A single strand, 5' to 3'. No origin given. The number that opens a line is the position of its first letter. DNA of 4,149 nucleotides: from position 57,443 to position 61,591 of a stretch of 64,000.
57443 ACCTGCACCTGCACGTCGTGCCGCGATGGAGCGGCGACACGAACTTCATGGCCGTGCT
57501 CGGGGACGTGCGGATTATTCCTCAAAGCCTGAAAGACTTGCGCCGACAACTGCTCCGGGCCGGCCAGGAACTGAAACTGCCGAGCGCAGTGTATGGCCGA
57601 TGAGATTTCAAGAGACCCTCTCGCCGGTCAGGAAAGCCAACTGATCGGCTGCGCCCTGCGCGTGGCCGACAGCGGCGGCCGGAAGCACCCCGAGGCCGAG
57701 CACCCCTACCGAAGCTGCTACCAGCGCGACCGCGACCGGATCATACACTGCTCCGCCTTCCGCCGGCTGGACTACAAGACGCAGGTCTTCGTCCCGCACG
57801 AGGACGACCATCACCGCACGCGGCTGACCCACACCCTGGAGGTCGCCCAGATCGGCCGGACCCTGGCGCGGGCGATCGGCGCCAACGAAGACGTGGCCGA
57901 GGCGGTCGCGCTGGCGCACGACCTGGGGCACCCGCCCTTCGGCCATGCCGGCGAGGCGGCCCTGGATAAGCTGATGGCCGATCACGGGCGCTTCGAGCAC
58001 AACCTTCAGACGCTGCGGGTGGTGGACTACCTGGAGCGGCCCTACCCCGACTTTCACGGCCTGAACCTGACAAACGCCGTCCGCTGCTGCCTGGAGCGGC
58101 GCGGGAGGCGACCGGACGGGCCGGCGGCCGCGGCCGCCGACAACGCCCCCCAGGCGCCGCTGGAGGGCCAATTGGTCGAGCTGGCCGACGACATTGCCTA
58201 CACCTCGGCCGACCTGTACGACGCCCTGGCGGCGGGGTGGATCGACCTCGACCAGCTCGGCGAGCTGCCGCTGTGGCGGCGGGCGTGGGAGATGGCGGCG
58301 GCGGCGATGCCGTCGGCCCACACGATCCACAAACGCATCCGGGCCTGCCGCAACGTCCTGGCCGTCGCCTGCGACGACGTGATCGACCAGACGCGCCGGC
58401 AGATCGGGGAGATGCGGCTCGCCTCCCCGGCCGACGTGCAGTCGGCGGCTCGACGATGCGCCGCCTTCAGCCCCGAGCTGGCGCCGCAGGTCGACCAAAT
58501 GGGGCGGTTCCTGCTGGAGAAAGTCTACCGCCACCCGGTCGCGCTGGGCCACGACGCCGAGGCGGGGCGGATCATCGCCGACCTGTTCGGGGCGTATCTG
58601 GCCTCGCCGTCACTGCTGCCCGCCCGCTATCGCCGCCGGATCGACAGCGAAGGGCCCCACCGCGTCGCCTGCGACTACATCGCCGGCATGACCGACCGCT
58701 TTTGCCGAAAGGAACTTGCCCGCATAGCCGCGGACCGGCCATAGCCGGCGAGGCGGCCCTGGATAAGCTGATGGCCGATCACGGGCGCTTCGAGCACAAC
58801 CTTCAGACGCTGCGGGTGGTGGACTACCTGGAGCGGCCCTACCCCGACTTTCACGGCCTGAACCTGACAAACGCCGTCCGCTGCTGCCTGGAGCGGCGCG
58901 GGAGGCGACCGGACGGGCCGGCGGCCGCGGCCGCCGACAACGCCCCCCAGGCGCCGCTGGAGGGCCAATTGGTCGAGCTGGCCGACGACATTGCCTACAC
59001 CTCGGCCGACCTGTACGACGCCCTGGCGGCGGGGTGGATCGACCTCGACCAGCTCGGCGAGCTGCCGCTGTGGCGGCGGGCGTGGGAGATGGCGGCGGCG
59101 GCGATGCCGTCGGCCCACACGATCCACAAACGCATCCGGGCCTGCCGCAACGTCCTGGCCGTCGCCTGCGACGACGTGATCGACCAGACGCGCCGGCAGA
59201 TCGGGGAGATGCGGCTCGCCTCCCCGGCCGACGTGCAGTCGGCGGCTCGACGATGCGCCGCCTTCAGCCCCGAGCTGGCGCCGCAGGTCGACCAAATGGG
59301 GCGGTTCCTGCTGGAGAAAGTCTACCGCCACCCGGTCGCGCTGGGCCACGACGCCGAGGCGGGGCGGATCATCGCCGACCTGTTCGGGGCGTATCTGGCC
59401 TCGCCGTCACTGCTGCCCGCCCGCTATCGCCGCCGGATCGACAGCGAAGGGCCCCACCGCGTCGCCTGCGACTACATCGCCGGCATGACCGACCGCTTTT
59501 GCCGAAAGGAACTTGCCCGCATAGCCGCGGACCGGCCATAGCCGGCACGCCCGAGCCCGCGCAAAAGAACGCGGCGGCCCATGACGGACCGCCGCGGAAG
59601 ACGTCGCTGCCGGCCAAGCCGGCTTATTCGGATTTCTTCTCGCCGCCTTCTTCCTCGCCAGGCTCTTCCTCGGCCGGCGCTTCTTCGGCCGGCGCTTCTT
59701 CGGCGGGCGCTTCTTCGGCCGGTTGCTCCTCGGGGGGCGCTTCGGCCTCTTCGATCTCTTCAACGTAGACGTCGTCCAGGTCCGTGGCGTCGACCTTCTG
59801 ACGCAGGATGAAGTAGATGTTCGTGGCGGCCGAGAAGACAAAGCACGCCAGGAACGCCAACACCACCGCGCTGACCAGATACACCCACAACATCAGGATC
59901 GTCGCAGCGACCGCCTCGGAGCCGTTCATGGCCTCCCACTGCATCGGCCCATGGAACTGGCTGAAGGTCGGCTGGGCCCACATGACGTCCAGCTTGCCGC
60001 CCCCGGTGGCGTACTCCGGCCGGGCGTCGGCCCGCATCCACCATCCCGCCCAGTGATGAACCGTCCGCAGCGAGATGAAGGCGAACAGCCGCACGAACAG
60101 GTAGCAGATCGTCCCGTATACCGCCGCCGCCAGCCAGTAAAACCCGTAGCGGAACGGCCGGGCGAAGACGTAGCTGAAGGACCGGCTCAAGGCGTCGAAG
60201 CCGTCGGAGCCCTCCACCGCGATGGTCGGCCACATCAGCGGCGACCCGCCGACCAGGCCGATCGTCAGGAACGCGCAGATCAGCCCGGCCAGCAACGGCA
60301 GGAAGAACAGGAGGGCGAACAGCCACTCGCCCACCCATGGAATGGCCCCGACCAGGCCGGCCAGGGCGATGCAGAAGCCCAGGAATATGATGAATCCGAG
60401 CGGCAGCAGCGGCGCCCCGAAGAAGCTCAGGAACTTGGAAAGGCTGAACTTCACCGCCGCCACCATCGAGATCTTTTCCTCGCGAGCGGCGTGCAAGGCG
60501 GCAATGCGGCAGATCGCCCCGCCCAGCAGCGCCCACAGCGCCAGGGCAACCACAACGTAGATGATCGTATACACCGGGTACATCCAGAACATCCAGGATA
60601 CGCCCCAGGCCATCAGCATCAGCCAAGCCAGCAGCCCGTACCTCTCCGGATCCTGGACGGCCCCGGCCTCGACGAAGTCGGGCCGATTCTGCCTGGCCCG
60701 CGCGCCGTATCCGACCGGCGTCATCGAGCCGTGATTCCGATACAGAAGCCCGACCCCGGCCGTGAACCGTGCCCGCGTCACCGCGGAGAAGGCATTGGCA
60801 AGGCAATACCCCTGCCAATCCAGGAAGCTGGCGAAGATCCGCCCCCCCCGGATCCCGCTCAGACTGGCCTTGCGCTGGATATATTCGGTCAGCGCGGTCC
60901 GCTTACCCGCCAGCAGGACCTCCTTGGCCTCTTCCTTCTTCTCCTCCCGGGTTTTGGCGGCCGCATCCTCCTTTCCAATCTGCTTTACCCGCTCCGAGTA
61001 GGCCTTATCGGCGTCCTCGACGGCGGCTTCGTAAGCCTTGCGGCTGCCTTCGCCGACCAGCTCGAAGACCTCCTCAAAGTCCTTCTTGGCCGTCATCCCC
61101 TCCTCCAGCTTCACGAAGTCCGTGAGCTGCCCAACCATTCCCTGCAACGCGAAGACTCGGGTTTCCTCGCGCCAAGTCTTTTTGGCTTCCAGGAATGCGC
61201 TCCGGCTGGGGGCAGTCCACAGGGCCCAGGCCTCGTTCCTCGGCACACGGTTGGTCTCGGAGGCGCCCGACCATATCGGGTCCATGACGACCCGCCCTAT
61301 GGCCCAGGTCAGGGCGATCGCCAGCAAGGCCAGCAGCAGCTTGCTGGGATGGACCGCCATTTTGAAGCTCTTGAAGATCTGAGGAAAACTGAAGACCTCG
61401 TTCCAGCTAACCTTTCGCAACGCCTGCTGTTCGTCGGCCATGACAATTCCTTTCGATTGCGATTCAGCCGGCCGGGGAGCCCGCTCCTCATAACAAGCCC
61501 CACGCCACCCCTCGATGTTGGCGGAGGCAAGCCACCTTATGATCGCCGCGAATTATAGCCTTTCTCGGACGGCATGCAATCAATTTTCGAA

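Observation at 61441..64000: Edge of an accessory island: IS remnant, TA-like cassette bracketed by direct repeats, and a low-GC foreign gene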

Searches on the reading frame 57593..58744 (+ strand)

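Call 90: search_protein_families(library=pfam, proteins=[window:57593-58744:+], max_evalue=0.001)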
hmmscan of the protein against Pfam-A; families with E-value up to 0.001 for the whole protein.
window:57593-58744:+ (383 aa): 2 families
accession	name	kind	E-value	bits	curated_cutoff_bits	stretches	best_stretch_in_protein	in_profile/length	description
PF13286.11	HD_assoc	-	1.6e-21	77.1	22.2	1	291-376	2-90/91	Phosphohydrolase-associated domain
PF01966.28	HD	-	3.5e-14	53.5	22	1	77-202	1-114/116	HD domain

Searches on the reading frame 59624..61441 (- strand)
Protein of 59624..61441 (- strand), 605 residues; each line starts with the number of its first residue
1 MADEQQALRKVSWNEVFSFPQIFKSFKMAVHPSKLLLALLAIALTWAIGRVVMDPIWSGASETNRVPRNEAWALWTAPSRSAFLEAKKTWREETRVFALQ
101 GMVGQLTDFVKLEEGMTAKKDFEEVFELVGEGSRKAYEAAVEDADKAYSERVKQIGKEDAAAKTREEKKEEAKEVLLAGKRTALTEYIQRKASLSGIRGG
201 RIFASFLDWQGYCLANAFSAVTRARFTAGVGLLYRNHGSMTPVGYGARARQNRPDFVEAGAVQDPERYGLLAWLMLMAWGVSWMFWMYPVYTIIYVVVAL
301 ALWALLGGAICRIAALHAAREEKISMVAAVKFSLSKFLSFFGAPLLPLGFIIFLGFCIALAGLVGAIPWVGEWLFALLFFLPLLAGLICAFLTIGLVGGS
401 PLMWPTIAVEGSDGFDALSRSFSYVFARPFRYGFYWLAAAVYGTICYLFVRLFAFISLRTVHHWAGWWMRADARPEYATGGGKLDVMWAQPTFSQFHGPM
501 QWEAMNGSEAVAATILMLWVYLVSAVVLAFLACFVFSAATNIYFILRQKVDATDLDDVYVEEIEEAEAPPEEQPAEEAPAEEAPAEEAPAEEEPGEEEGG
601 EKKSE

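Call 7: search_protein_families(library=pfam, proteins=[window:59624-61441:-], max_evalue=0.1)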
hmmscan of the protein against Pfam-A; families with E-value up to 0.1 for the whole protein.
window:59624-61441:- (605 aa): 0 families

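Call 9: search_protein_families(library=ncbifam, proteins=[window:59624-61441:-], max_evalue=0.1)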
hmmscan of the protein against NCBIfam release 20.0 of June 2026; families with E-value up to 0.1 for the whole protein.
window:59624-61441:- (605 aa): 1 family
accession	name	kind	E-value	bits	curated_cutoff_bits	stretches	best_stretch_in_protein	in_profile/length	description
NF050153.2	Rv3852_fam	equivalog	0.069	13.7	100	1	566-595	31-60/145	Rv3852 family protein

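Call 10: find_encoding_contigs(protein=window:59624-61441:-, flank=10000, max_places=6)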
Protein window:59624-61441:- (605 aa): no gene with exactly this product is on record in the collection.

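Call 28: find_related_loci(query=window:59624-61441:-, collection=genome_contigs, flank=10000)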
Query window:59624-61441:- (605 aa) in genome_contigs; peptide patterns used: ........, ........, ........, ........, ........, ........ (x = any residue, [..] = any of these).
29 stretches matched a pattern; 1 encode a relative of the query (tblastn E <= 1e-3); 1 distinct loci.
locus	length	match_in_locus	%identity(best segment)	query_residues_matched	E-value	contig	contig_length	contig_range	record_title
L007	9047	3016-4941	40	1-593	2e-118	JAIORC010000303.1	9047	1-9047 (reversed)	MAG: Phycisphaerae bacterium isolate SMBSF08 20071_Bin_7_contigs_1_c_000000001352, whole genome shotgun sequence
